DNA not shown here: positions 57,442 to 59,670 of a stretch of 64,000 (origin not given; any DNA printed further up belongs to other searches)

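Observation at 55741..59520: Bacterial-type [FeFe]-hydrogenase module (hydG <-> hydA) inside an unmistakably archaeal, dsrAB/F420-type genome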

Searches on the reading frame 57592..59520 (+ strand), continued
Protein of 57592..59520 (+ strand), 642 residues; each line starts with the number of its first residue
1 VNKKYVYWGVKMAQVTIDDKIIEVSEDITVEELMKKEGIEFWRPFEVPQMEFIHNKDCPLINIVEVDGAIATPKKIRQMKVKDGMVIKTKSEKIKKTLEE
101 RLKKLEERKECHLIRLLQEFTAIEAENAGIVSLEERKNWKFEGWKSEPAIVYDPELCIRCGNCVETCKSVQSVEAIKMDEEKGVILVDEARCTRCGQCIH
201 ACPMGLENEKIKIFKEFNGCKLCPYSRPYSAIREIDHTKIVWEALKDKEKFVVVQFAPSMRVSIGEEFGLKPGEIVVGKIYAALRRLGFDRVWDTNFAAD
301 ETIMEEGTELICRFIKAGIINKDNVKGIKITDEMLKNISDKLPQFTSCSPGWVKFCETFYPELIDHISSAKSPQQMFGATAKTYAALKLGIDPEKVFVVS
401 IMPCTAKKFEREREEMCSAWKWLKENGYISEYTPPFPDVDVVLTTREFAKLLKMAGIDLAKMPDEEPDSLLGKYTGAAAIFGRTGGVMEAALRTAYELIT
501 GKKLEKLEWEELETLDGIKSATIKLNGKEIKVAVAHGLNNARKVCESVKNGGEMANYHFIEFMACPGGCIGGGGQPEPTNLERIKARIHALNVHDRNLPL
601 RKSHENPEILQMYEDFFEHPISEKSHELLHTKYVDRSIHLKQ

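Call 18: find_related_loci(query=window:57625-59520:+, collection=genome_contigs, flank=10000)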
Query window:57625-59520:+ (631 aa) in genome_contigs; peptide patterns used: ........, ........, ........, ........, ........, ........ (x = any residue, [..] = any of these).
10 stretches matched a pattern; 5 encode a relative of the query (tblastn E <= 1e-3); 5 distinct loci.
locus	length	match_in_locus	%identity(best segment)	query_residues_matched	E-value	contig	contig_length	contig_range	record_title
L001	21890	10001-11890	88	1-631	0e+0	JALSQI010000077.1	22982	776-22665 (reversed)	MAG: Archaeoglobaceae archaeon isolate 356-284_metabat2_scaf2bin.130 356-284_scaffold_898_c1, whole genome shotgun seque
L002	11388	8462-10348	84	1-631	0e+0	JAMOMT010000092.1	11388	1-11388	MAG: Archaeoglobaceae archaeon isolate 4281-140_metabat1_scaf2bin.045 4281-140_scaffold_2641_c1, whole genome shotgun se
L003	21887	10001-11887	84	1-631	0e+0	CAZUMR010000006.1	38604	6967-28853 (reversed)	MAG TPA_asm: uncultured archaeon isolate binchicken_co219_213 genome assembly, contig: k141_562759, whole genome shotgun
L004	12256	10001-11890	77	1-630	0e+0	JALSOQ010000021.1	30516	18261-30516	MAG: Archaeoglobaceae archaeon isolate 356-284_metabat1_scaf2bin.125 356-284_scaffold_527_c1, whole genome shotgun seque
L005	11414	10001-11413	75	1-471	0e+0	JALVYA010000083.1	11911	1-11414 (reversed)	MAG: Archaeoglobaceae archaeon isolate M10_metabat2_scaf2bin.164 M10_NODE_2722_length_11911_cov_201.151646, whole genome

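Call 24: search_protein_families(library=ncbifam, proteins=[L005:283-1140:-, L005:1122-2420:-, L005:2395-3621:-, L005:3618-3932:-, L005:5936-8053:+, L005:8057-8623:+, L005:8633-9577:+, L005:9574-9996:+, L004:6047-7258:-, L004:9185-9967:+], max_evalue=0.00001)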
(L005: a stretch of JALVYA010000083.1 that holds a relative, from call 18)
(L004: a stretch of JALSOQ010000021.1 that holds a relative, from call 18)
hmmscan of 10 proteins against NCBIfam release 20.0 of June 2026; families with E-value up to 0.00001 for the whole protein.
L005:283-1140:- (285 aa): 1 family
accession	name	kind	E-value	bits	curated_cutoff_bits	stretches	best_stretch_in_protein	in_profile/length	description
NF002619.0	PRK02271.1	equivalog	6.2e-08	32.3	276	0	227-274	274-323/329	5,10-methylenetetrahydromethanopterin reductase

L005:1122-2420:- (432 aa): 7 families
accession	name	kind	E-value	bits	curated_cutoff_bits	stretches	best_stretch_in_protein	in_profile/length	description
NF000586.1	PRK00011.1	subfamily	1.1e-149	498.6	335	1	9-410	3-402/404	serine hydroxymethyltransferase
NF010094.0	PRK13580.1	equivalog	1.2e-80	271.6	735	2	111-399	171-455/496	glycine hydroxymethyltransferase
TIGR04506.1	F_threo_transal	equivalog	6e-76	256.5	650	1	31-420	27-412/609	fluorothreonine transaldolase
NF047603.1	SerpalmtaseAlphaP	equivalog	1.7e-07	30.3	670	1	49-306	74-324/399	serine palmitoyltransferase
TIGR01822.1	2am3keto_CoA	equivalog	2e-06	27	493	1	178-306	188-320/393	glycine C-acetyltransferase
NF005394.0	PRK06939.1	equivalog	2.5e-06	26.5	460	1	178-306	192-324/397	glycine C-acetyltransferase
NF047599.1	SerpalmtaseBetaP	equivalog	5.6e-06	25.3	500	1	53-341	76-352/394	serine palmitoyltransferase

L005:2395-3621:- (408 aa): 16 families
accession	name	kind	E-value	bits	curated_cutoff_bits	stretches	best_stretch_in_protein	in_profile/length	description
TIGR03918.1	GTP_HydF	equivalog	6.5e-149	496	325.55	1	2-386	1-392/392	[FeFe] hydrogenase H-cluster maturation GTPase HydF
TIGR03594.1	GTPase_EngA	equivalog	1.1e-33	116.9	306.7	1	8-161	175-345/432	ribosome biogenesis GTPase Der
NF003661.0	PRK05291.1-3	equivalog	3.2e-28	99.2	380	1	9-159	217-367/448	tRNA uridine-5-carboxymethylaminomethyl(34) synthesis GTPase MnmE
TIGR00231.1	small_GTP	domain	2.6e-25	89.1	42.5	1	10-159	5-163/164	GTP-binding protein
TIGR00450.1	mnmE_trmE_thdF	equivalog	6.8e-25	88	252.6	1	9-158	210-359/446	tRNA uridine-5-carboxymethylaminomethyl(34) synthesis GTPase MnmE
NF000908.1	PRK00089.1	equivalog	6.8e-24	84.7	237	1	11-164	6-169/291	GTPase Era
TIGR00436.1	era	equivalog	5.1e-20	72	116.25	1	10-143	2-134/270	GTPase Era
NF007071.0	PRK09518.1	equivalog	3.1e-19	69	953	1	11-156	447-608/706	bifunctional cytidylate kinase/GTPase Der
NF002828.0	PRK03003.1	equivalog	7e-19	67.8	631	1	11-165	43-203/477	ribosome biogenesis GTPase Der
TIGR03156.1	GTP_HflX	equivalog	5.1e-11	42.1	216.75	1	9-158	190-347/351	GTPase HflX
TIGR03598.1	GTPase_YsxC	equivalog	5.3e-11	42.6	124.45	1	5-130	15-144/186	ribosome biogenesis GTP-binding protein YihA/YsxC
TIGR00437.1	feoB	equivalog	1.3e-09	37.3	315.65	1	15-156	1-148/594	ferrous iron transport protein B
TIGR03596.1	GTPase_YlqF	equivalog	1.6e-09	37.5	208.2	1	9-65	119-172/276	ribosome biogenesis GTPase YlqF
NF008956.1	PRK12299.1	equivalog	3e-07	29.7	300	1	10-159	160-322/327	GTPase ObgE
TIGR00487.1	IF-2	equivalog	4.9e-06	25.6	424.4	0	11-161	90-248/587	translation initiation factor IF-2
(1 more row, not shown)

L005:3618-3932:- (104 aa): 0 families

L005:5936-8053:+ (705 aa): 87 families (the best 25 are shown)
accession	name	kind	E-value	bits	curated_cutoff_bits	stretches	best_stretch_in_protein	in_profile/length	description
NF040770.1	hetero_SS_HdrA2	exception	7.8e-245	814.6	1100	1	12-701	1-644/777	CoB-CoM heterodisulfide reductase HdrA2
NF041778.1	hetero_SS_HdrA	equivalog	2.3e-180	601.1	1400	1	10-700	5-653/771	ferredoxin:CoB-CoM heterodisulfide reductase subunit HdrA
NF041891.1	hdrA_Methbact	equivalog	1.6e-169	565.6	1300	1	12-701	2-639/762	ferredoxin:CoB-CoM heterodisulfide reductase subunit HdrA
TIGR02179.1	PorD_KorD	subfamily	6.9e-15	54.9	60.05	1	627-682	22-74/78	2-oxoacid:acceptor oxidoreductase, delta subunit, pyruvate/2-ketoisovalerate family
NF007202.0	PRK09623.1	equivalog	1e-14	54.7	166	1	621-682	42-100/105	3-methyl-2-oxobutanoate dehydrogenase subunit delta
NF010590.0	PRK13984.1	equivalog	5.8e-14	51.1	946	0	628-655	48-75/611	putative oxidoreductase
NF040684.1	PorD_Arch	equivalog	8.3e-14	51.4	120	1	627-682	29-81/85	pyruvate synthase subunit PorD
TIGR04105.1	FeFe_hydrog_B1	subfamily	8.6e-14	51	450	2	625-651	137-163/462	monomeric [FeFe] hydrogenase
TIGR01971.1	NuoI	subfamily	6.2e-13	48.4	113.05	1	627-690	39-107/121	NADH-quinone oxidoreductase, chain I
NF009410.0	PRK12771.1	subfamily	7.7e-13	47.9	516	0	631-682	513-562/566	NAD(P)-binding protein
NF058577.1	FdxA_fam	equivalog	1.1e-12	47.9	65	1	629-679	6-52/52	4Fe-4S ferredoxin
NF041836.1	rnfB_Methano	equivalog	2e-12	47.2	445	0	617-649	232-264/265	Rnf electron transport complex subunit RnfB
NF038196.1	ferrodoxin_EFR1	subfamily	2.1e-12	47.6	75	1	627-683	182-232/242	EFR1 family ferrodoxin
NF007203.0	PRK09624.1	equivalog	3.6e-12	46.4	171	1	624-682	45-100/105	pyuvate ferredoxin oxidoreductase subunit delta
NF005505.0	PRK07118.1-4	equivalog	7e-12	45.4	378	0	617-649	232-264/265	Fe-S cluster domain-containing protein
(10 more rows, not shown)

L005:8057-8623:+ (188 aa): 14 families
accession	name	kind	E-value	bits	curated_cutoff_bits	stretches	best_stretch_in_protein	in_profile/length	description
TIGR03290.1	CoB_CoM_SS_C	equivalog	2.2e-31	108.8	160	1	42-182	2-143/144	CoB--CoM heterodisulfide reductase subunit C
NF038018.1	qmoC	equivalog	6e-22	78.6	300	1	33-126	9-101/360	quinone-interacting membrane-bound oxidoreductase complex subunit QmoC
NF041890.1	hdrC_Methbact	equivalog_domain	2.4e-16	59.9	270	1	19-118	6-103/192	ferredoxin:CoB-CoM heterodisulfide reductase subunit HdrC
NF041779.1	hetero_SS_HdrC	equivalog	7.4e-15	54.9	350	1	41-144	30-127/198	ferredoxin:CoB-CoM heterodisulfide reductase subunit HdrC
TIGR00273.1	TIGR00273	equivalog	1.2e-08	34.3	444.8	1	39-120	290-376/432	LutB/LldF family L-lactate oxidation iron-sulfur protein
NF040864.1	HgcB_ferredoxin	equivalog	2e-07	30.8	99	0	86-104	13-31/93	mercury methylation ferredoxin HgcB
TIGR01945.1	rnfC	subfamily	3.2e-07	29.3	245.95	0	67-113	344-389/435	RnfABCDGE type electron transport complex subunit C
NF009226.0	PRK12576.1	equivalog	3.4e-07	29.9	344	1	43-124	155-236/317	succinate dehydrogenase/fumarate reductase iron-sulfur subunit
NF045670.1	quin_L_LdhH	equivalog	8.6e-07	27.6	800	1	39-124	301-391/706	L-lactate dehydrogenase (quinone) large subunit LdhH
TIGR02936.1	fdxN_nitrog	equivalog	1.5e-06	28.3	80.55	0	86-107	20-41/91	ferredoxin III, nif-specific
TIGR00314.1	cdhA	equivalog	5e-06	24.6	781.3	1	34-110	391-460/784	CO dehydrogenase/acetyl-CoA synthase complex subunit alpha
NF008369.0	PRK11168.1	equivalog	5.3e-06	25.6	278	1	40-117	9-88/401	anaerobic glycerol-3-phosphate dehydrogenase subunit C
NF004616.0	PRK05950.1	subfamily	7.1e-06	25.3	228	0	38-118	143-235/238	succinate dehydrogenase iron-sulfur subunit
NF003454.1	PRK05035.1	equivalog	9.6e-06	24.4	345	0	67-110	347-390/556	electron transport complex subunit RsxC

L005:8633-9577:+ (314 aa): 6 families
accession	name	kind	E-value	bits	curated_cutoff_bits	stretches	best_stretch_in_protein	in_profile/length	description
TIGR03288.1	CoB_CoM_SS_B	equivalog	3.6e-78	262.8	345.15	1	18-294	2-275/290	CoB--CoM heterodisulfide reductase subunit B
NF041780.1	hetero_SS_HdrB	equivalog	1.4e-38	133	450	1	20-297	8-292/304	ferredoxin:CoB-CoM heterodisulfide reductase subunit HdrB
NF042965.1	MFR_anch_SdhE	equivalog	2.1e-36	125.9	500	1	17-293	2-269/282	8-methylmenaquinol:fumarate reductase membrane anchor subunit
NF045670.1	quin_L_LdhH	equivalog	3e-15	55.6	800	1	8-269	459-698/706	L-lactate dehydrogenase (quinone) large subunit LdhH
NF004898.0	PRK06259.1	equivalog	1.4e-10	40.5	385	1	4-282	250-484/488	fumarate reductase (CoM/CoB) subunit TfrB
NF008369.0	PRK11168.1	equivalog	2.5e-07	29.9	278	1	9-128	160-282/401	anaerobic glycerol-3-phosphate dehydrogenase subunit C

L005:9574-9996:+ (140 aa): 3 families
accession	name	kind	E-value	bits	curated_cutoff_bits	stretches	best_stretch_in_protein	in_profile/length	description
NF040770.1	hetero_SS_HdrA2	exception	3.6e-50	170.9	1100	1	6-136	644-774/777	CoB-CoM heterodisulfide reductase HdrA2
NF045873.1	F420_non_VhuD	exception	9.2e-38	129.3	215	1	9-139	1-131/132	F420-non-reducing hydrogenase iron-sulfur subunit VhuD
NF041891.1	hdrA_Methbact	equivalog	7.2e-13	47.6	1300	1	13-132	646-760/762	ferredoxin:CoB-CoM heterodisulfide reductase subunit HdrA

L004:6047-7258:- (403 aa): 20 families
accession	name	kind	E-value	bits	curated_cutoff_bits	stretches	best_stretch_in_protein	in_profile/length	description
TIGR03918.1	GTP_HydF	equivalog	1e-150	502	325.55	1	2-386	1-392/392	[FeFe] hydrogenase H-cluster maturation GTPase HydF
TIGR03594.1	GTPase_EngA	equivalog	8e-34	117.4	306.7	1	8-162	175-346/432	ribosome biogenesis GTPase Der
NF003661.0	PRK05291.1-3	equivalog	1.5e-27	97.1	380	1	9-161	217-369/448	tRNA uridine-5-carboxymethylaminomethyl(34) synthesis GTPase MnmE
TIGR00231.1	small_GTP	domain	2.2e-27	95.8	42.5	1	10-158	5-162/164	GTP-binding protein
TIGR00450.1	mnmE_trmE_thdF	equivalog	1.9e-25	89.9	252.6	1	9-159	210-360/446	tRNA uridine-5-carboxymethylaminomethyl(34) synthesis GTPase MnmE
NF000908.1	PRK00089.1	equivalog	1.6e-24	86.7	237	1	11-164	6-169/291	GTPase Era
NF002828.0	PRK03003.1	equivalog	1.3e-19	70.2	631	1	11-168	43-206/477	ribosome biogenesis GTPase Der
TIGR00436.1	era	equivalog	2.3e-19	69.8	116.25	1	10-131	2-123/270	GTPase Era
NF007071.0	PRK09518.1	equivalog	1.2e-17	63.8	953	1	11-165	274-434/706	bifunctional cytidylate kinase/GTPase Der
TIGR03598.1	GTPase_YsxC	equivalog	2.4e-13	50.2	124.45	1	5-130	15-144/186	ribosome biogenesis GTP-binding protein YihA/YsxC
TIGR03156.1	GTP_HflX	equivalog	1.1e-11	44.3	216.75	1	9-159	190-348/351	GTPase HflX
TIGR03596.1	GTPase_YlqF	equivalog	5.9e-11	42.3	208.2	1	9-65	119-172/276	ribosome biogenesis GTPase YlqF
TIGR00437.1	feoB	equivalog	8e-11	41.3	315.65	1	15-159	1-151/594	ferrous iron transport protein B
TIGR00487.1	IF-2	equivalog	1.6e-07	30.5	424.4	1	11-160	90-247/587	translation initiation factor IF-2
NF007171.0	PRK09602.1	subfamily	6.2e-07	28.6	387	0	9-46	3-39/397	YchF-related putative GTPase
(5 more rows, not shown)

L004:9185-9967:+ (260 aa): 3 families
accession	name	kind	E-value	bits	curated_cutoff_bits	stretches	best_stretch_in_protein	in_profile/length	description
TIGR03288.1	CoB_CoM_SS_B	equivalog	5.7e-25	88.2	345.15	1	55-240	63-271/290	CoB--CoM heterodisulfide reductase subunit B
NF042965.1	MFR_anch_SdhE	equivalog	8.3e-13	48.5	500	1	17-240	21-266/282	8-methylmenaquinol:fumarate reductase membrane anchor subunit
NF041780.1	hetero_SS_HdrB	equivalog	7.1e-11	42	450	1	58-240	71-285/304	ferredoxin:CoB-CoM heterodisulfide reductase subunit HdrB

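Call 25: find_encoding_contigs(protein=window:57625-59520:+, flank=10000, max_places=4)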
Protein window:57625-59520:+ (631 aa): 2 contigs read that carry it; 2 places shown.
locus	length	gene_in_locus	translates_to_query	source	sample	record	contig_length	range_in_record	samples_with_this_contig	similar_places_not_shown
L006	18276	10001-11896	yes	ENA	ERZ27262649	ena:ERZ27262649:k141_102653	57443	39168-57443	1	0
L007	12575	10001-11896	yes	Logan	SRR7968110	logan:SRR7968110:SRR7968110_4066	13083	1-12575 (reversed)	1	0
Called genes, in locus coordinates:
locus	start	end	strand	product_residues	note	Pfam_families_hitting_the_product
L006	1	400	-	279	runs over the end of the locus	PF01678:DAP_epimerase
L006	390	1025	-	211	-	PF00215:OMPdecase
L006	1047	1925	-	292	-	PF09202:Rio2_N, PF00069:Pkinase (weak), PF01163:RIO1, PF19974:TCAD9 (weak)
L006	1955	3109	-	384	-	PF00926:DHBP_synthase, PF00925:GTP_cyclohydro2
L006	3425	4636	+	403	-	PF01637:ATPase_2, PF13191:AAA_16, PF00004:AAA, PF05729:NACHT (weak), PF13401:AAA_22, PF22606:Cdc6-ORC-like_ATPase_lid, PF22703:Cdc6_lid, PF09079:WHD_Cdc6, +1 more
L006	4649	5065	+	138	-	-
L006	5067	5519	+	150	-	PF02481:DNA_processg_A (faint), PF18306:LDcluster4, PF03641:Lysine_decarbox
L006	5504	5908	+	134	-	PF01894:YjbQ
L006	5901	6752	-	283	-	PF01040:UbiA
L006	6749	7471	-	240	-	PF01884:PcrB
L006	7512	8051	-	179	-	PF01862:PvlArgDC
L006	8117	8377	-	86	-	-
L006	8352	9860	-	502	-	PF04055:Radical_SAM, PF06968:BATS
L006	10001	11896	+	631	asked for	PF13237:Fer4_10, PF13247:Fer4_11 (weak), PF14697:Fer4_21, PF12838:Fer4_7, PF13187:Fer4_9 (weak), PF00037:Fer4 (weak), PF02906:Fe_hyd_lg_C, PF02256:Fe_hyd_SSU, +2 more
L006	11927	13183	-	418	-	PF13433:Peripla_BP_5 (weak), PF13458:Peripla_BP_6, PF01094:ANF_receptor, PF13433:Peripla_BP_5 (weak)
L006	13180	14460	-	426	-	PF00501:AMP-binding, PF14535:AMP-binding_C_2 (weak)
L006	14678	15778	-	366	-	PF04055:Radical_SAM, PF19288:CofH_C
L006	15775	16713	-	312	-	PF04055:Radical_SAM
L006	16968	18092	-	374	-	PF13183:Fer4_8, PF13187:Fer4_9 (weak), PF13237:Fer4_10 (faint), PF13534:Fer4_17 (weak), PF27541:CitB (weak)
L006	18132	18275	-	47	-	?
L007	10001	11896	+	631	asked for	PF13237:Fer4_10, PF13247:Fer4_11 (weak), PF14697:Fer4_21, PF12838:Fer4_7, PF13187:Fer4_9 (weak), PF00037:Fer4 (weak), PF02906:Fe_hyd_lg_C, PF02256:Fe_hyd_SSU, +2 more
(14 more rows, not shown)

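Call 35: list_cluster_members(proteins=[P0001, P0002, P0003, P0004, P0005, P0006, P0009, P0011, P0013, P0018])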
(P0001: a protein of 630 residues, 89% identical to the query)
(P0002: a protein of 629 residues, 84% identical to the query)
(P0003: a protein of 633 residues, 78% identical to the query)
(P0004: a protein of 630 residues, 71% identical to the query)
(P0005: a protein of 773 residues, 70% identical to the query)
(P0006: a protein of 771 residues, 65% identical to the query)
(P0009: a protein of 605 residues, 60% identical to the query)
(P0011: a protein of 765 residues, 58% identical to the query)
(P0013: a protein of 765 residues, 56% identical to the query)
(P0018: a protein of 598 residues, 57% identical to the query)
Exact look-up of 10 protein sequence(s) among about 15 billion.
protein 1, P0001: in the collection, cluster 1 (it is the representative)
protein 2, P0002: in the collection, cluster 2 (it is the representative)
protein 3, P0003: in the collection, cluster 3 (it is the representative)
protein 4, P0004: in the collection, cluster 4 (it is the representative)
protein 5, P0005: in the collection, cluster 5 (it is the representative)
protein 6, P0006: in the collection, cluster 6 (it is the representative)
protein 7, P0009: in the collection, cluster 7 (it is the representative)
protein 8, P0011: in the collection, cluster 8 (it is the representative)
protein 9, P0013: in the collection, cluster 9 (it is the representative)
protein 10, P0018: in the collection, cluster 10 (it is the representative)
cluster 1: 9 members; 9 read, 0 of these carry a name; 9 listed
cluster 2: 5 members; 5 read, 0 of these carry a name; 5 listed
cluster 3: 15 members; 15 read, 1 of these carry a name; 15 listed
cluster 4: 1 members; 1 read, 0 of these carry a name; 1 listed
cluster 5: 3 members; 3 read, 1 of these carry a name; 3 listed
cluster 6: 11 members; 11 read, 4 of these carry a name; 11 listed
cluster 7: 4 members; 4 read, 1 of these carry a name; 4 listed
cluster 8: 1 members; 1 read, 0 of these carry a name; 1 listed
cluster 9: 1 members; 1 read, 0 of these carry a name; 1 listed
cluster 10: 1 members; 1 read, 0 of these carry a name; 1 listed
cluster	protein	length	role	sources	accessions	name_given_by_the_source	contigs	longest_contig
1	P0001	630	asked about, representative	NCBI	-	-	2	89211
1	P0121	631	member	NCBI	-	-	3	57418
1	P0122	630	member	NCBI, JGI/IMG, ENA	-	-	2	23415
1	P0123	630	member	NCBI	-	-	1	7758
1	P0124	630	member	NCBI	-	-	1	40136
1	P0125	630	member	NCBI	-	-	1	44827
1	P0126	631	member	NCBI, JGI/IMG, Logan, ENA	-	-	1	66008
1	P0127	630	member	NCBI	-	-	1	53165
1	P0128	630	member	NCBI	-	-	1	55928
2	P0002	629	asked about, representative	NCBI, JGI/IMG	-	-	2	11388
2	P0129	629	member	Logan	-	-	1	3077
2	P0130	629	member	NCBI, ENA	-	-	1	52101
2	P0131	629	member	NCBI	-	-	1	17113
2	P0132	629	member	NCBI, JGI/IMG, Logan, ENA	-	-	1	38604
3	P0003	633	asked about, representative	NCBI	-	-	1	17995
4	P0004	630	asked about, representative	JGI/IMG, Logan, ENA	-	-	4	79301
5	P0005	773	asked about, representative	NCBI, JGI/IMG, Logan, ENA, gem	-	-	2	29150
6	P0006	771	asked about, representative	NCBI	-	-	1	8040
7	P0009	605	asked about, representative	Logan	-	-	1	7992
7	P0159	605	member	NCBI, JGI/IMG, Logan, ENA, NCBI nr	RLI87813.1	MAG: ferredoxin [Candidatus Altiarchaeales archaeon]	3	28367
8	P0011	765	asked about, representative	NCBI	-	-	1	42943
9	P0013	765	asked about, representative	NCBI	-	-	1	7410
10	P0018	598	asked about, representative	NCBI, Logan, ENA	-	-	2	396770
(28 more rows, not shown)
